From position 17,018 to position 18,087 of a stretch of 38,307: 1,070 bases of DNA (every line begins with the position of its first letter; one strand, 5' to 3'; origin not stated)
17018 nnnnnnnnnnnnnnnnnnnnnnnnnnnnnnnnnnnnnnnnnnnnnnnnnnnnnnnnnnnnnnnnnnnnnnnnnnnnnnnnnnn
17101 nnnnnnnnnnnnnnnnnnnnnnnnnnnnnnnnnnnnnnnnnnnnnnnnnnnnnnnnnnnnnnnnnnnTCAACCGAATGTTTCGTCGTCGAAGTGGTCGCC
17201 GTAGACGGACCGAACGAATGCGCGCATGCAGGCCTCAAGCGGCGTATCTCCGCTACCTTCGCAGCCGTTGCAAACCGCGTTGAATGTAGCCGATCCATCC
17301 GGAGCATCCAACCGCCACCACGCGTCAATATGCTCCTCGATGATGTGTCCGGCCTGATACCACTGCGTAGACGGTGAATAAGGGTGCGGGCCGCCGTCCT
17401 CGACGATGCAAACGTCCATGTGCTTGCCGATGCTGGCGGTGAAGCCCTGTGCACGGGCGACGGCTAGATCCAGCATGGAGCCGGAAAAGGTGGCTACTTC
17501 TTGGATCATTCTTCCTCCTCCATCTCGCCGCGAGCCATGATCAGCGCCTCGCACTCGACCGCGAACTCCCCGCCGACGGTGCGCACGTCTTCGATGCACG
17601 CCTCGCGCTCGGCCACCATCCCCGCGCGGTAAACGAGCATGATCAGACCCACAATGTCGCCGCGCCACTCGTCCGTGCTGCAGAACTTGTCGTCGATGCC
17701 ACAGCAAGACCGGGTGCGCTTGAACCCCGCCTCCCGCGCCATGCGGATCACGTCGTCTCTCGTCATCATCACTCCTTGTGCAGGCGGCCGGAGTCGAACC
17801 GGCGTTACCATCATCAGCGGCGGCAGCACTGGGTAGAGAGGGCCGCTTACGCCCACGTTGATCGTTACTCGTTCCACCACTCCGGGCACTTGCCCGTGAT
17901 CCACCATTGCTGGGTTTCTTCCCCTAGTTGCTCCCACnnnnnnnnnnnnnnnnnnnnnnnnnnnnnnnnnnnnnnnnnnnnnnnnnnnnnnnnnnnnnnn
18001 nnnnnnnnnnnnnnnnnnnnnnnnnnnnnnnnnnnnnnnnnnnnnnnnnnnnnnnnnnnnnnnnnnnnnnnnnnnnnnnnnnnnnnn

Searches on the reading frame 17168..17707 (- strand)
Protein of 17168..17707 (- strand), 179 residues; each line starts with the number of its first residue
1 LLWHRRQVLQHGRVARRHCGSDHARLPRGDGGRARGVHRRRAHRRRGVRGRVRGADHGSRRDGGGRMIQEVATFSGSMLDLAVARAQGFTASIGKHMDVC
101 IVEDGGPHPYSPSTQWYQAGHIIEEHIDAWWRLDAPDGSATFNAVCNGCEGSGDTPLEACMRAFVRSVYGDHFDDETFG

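Call 11: search_protein_families(library=phrogs, proteins=[window:17168-17707:-])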
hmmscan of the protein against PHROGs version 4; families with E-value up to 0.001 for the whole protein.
window:17168-17707:- (179 aa): 1 family
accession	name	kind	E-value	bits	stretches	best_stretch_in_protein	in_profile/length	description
phrog_4389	-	unknown function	2e-14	54.9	1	71-172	8-126/135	-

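Call 12: search_protein_families(library=pfam, proteins=[window:17168-17707:-])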
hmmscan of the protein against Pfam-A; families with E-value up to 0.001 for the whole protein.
window:17168-17707:- (179 aa): 1 family
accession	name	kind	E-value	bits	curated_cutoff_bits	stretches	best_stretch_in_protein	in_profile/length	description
PF10765.14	Phage_P22_NinX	-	7.9e-08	33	22.6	1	71-165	2-111/114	Bacteriophage P22, NinX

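Call 14: find_related_loci(query=window:17168-17707:-, collection=viral_contigs, flank=5000)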
Query window:17168-17707:- (179 aa) in viral_contigs; peptide patterns used: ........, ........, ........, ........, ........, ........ (x = any residue, [..] = any of these).
45 stretches matched a pattern, but none encodes a relative of the query by tblastn (E <= 1e-3).

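Call 15: find_homologous_proteins(query=window:17168-17707:-)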
Query window:17168-17707:- (179 aa): 1 proteins with E <= 0.001 among 402 candidates.
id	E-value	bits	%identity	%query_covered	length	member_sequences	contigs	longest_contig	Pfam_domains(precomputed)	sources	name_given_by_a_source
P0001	7.1e-73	263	100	63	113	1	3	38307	PF10765.15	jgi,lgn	jgi:hypothetical protein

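Call 16: find_encoding_contigs(protein=P0001, flank=10000, max_places=10)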
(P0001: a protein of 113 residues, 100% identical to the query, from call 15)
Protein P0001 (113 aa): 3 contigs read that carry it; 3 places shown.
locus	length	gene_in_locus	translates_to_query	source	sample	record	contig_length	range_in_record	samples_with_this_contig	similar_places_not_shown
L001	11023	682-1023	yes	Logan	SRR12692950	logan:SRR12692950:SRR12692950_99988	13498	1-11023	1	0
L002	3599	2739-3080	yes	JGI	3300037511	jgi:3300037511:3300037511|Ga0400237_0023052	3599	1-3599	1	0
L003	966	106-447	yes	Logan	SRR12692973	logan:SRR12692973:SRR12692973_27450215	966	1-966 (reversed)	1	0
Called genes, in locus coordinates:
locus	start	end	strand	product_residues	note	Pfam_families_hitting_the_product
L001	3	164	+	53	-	?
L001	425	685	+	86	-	-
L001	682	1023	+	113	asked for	PF10765:Phage_P22_NinX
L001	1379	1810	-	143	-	-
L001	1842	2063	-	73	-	-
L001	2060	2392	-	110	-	-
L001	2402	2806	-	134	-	PF08291:Peptidase_M15_3 (weak)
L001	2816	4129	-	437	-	-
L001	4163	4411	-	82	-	-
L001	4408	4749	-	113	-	-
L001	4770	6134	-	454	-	PF21722:Gly_rich_2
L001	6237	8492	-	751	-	-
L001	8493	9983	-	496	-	-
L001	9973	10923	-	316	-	-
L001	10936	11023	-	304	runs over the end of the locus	-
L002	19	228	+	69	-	-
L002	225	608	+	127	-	-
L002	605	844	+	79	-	-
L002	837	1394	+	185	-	-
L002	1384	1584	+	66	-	-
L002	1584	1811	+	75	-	PF24233:DUF7446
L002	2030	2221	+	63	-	-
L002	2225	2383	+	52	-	-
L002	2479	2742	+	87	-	-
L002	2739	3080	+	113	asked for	PF10765:Phage_P22_NinX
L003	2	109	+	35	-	?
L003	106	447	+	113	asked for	PF10765:Phage_P22_NinX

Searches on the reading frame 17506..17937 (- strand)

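Call 11: search_protein_families(library=phrogs, proteins=[window:17506-17937:-])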
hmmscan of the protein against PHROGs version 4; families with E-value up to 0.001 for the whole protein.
window:17506-17937:- (143 aa): 1 family
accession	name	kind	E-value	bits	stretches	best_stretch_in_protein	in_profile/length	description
phrog_34385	-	unknown function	1.2e-06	30.1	1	58-109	1-53/108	-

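Call 12: search_protein_families(library=pfam, proteins=[window:17506-17937:-])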
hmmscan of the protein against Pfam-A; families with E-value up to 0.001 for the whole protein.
window:17506-17937:- (143 aa): 0 families
